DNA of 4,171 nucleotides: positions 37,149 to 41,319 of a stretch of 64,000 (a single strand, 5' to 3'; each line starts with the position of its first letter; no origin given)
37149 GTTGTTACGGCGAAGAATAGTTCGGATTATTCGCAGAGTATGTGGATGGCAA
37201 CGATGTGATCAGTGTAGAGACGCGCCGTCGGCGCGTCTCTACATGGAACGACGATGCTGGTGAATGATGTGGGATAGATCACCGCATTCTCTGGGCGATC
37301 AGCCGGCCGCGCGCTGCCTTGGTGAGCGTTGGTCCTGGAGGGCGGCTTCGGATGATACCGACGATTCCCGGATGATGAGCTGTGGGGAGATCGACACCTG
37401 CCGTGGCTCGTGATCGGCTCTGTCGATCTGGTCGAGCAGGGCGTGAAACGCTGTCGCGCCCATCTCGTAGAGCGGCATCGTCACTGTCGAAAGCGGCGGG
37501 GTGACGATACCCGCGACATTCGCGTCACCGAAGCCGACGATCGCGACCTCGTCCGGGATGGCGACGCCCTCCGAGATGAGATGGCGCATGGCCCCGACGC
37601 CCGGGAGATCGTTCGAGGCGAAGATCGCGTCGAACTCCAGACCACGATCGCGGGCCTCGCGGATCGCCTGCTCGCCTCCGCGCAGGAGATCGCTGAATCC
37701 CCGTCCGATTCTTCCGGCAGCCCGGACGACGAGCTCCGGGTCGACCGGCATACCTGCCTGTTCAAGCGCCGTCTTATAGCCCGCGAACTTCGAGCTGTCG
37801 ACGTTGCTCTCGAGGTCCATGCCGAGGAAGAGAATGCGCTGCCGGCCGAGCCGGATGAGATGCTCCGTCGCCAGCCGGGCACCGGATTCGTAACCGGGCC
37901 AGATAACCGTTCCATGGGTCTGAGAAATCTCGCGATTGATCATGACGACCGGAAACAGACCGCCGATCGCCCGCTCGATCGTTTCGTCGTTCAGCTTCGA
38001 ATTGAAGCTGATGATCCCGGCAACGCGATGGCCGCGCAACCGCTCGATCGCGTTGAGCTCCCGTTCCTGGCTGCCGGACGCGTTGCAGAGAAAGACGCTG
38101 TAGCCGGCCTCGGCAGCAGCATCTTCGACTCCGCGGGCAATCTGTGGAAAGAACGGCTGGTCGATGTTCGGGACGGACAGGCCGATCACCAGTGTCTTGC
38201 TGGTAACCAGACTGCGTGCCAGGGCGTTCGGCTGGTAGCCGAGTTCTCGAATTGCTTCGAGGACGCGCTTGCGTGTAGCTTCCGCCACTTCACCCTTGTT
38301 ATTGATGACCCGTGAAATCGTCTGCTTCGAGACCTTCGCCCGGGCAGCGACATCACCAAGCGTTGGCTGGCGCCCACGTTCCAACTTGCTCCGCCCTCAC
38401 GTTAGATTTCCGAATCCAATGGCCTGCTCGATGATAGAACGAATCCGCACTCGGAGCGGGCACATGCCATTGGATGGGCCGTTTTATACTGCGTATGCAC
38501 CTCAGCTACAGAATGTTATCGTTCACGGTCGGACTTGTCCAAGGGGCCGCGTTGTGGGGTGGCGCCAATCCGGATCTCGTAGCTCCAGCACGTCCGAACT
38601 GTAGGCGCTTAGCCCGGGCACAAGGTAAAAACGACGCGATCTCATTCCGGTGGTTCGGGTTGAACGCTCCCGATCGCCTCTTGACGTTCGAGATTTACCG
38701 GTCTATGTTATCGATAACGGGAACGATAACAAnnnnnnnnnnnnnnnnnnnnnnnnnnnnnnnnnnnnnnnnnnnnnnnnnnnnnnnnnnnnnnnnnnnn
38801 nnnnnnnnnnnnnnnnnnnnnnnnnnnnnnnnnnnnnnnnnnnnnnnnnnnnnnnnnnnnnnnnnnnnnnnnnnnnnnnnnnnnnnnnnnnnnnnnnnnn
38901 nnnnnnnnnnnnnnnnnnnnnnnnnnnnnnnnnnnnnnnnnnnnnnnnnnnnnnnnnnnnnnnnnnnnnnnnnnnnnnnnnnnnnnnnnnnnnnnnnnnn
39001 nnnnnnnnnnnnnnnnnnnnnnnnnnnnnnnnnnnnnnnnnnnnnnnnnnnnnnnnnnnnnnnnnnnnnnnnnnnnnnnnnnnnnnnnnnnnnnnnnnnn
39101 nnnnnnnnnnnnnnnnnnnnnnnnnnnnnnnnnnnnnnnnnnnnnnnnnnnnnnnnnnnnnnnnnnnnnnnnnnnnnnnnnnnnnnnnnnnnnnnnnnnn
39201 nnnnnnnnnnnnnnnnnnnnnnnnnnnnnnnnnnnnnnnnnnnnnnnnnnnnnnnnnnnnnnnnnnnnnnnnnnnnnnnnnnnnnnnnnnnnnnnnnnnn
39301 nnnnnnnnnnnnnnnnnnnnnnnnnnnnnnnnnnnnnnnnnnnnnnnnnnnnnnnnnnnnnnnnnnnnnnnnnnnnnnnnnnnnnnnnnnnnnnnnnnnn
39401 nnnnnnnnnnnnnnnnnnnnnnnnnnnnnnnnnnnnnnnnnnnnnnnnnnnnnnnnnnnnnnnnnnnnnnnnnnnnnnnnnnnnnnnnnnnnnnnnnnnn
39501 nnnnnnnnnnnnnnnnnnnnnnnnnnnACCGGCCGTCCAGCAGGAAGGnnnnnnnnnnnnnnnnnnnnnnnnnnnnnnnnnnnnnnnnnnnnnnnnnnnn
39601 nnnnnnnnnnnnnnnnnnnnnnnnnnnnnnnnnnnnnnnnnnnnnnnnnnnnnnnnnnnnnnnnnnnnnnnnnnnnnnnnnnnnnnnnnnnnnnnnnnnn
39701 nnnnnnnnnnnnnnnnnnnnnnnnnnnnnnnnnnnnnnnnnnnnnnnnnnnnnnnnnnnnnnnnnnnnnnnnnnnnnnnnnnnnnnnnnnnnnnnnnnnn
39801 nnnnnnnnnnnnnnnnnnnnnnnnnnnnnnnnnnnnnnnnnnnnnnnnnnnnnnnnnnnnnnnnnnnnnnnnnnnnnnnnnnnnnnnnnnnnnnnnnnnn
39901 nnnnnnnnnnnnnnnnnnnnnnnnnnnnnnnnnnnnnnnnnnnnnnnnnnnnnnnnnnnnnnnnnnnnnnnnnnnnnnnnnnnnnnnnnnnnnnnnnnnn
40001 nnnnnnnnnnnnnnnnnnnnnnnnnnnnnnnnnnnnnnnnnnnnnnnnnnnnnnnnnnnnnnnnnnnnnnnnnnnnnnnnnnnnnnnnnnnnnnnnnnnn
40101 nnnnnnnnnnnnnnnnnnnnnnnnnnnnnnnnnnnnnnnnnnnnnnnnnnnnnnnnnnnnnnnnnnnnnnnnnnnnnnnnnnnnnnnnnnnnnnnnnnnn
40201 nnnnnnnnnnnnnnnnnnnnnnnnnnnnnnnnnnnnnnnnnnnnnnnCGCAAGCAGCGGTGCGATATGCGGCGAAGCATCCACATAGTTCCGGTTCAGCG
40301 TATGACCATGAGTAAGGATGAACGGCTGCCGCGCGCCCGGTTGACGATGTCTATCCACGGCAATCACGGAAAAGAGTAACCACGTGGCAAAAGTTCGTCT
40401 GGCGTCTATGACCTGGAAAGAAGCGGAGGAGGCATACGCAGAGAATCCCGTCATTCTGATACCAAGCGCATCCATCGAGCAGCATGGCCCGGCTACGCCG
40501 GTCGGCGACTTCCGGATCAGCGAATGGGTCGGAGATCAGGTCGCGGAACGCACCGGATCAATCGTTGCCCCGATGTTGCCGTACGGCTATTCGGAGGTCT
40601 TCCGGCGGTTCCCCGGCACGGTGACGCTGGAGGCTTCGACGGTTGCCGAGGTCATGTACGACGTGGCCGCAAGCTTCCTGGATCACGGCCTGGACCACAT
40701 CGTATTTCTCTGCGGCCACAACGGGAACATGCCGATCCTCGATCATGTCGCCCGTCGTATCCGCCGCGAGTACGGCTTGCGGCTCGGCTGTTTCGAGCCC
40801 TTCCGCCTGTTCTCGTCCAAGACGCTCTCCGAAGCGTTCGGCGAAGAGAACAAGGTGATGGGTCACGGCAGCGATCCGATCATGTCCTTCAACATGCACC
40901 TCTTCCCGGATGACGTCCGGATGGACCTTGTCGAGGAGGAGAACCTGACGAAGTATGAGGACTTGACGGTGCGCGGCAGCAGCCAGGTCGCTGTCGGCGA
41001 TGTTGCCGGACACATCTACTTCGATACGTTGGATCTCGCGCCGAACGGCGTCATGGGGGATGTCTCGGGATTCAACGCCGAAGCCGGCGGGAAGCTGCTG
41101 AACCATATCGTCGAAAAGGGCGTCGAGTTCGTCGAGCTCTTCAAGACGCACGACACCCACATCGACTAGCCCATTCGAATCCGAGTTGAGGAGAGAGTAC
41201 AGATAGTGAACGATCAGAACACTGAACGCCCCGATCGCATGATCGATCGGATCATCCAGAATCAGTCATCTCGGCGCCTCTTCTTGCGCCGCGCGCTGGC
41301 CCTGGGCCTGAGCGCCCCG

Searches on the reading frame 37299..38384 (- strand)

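Call 19: search_protein_families(library=pfam, proteins=[window:37299-38384:-], max_evalue=0.001)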
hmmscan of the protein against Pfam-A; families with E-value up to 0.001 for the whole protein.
window:37299-38384:- (361 aa): 4 families
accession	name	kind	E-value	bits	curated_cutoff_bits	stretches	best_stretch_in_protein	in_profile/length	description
PF13377.12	Peripla_BP_3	-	5.1e-28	98.7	26.5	1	173-342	1-167/167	Periplasmic binding protein-like domain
PF00532.27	Peripla_BP_1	-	2.3e-26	93.4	22.2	1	65-339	2-280/281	Periplasmic binding proteins and sugar binding domain of LacI family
PF00356.27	LacI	-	5e-20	71.5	27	1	8-53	1-46/46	Bacterial regulatory proteins, lacI family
PF13407.12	Peripla_BP_4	-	2.7e-11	44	35.1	1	67-321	1-255/258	Periplasmic binding protein domain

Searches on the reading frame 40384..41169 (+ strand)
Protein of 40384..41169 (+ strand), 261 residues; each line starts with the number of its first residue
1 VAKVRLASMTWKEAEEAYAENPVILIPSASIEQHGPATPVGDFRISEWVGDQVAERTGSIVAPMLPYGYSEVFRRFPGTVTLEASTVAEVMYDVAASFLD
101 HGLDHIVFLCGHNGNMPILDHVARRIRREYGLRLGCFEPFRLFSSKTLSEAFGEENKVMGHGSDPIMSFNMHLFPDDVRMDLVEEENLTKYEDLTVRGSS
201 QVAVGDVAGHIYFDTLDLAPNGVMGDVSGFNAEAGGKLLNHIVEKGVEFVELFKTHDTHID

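Call 19: search_protein_families(library=pfam, proteins=[window:40384-41169:+], max_evalue=0.001)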
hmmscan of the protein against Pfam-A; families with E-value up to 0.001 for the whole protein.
window:40384-41169:+ (261 aa): 1 family
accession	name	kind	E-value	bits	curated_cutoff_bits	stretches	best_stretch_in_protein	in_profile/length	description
PF02633.19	Creatininase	-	1.1e-52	179.3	31.3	1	8-250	2-238/238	Creatinine amidohydrolase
